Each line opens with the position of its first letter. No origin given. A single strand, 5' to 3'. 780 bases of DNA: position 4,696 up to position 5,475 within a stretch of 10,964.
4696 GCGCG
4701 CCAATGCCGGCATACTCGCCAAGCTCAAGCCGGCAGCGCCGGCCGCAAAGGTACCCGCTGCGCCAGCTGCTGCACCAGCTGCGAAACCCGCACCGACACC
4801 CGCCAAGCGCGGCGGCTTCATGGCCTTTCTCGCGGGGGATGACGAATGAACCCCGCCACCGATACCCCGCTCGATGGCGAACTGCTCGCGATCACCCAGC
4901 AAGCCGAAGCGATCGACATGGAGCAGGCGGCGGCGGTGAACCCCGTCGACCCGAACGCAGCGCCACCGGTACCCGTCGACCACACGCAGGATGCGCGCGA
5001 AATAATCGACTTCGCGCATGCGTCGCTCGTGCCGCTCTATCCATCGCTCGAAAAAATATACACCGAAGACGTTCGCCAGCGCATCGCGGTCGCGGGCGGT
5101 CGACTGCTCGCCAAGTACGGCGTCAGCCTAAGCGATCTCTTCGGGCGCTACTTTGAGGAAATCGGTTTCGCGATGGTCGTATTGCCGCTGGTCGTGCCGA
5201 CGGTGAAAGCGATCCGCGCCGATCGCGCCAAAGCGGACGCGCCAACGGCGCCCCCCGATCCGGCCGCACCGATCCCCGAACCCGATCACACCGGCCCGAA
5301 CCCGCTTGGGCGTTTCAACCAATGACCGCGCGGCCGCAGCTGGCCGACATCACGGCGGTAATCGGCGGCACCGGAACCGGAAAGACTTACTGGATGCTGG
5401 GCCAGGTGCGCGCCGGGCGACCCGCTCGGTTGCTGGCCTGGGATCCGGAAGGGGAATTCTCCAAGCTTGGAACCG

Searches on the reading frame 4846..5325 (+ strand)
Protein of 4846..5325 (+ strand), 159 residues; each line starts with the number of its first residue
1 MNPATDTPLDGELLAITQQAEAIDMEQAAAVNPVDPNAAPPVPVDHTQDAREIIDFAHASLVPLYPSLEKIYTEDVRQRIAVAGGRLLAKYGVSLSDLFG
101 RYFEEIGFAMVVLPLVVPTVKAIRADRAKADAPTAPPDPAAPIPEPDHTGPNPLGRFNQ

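Call 6: search_protein_families(library=pfam, proteins=[window:4846-5325:+], max_evalue=1)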
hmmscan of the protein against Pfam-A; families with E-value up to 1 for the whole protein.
window:4846-5325:+ (159 aa): 0 families

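Call 7: search_protein_families(library=phrogs, proteins=[window:4846-5325:+], max_evalue=1)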
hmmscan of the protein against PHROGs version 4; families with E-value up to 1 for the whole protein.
window:4846-5325:+ (159 aa): 1 family
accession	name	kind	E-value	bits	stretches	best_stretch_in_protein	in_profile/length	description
phrog_12153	-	unknown function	0.00067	20.7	1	77-125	82-130/151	-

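Call 72: search_protein_families(library=ncbifam, proteins=[window:4846-5325:+], max_evalue=0.1)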
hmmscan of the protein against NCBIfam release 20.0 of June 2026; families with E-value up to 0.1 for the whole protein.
window:4846-5325:+ (159 aa): 0 families
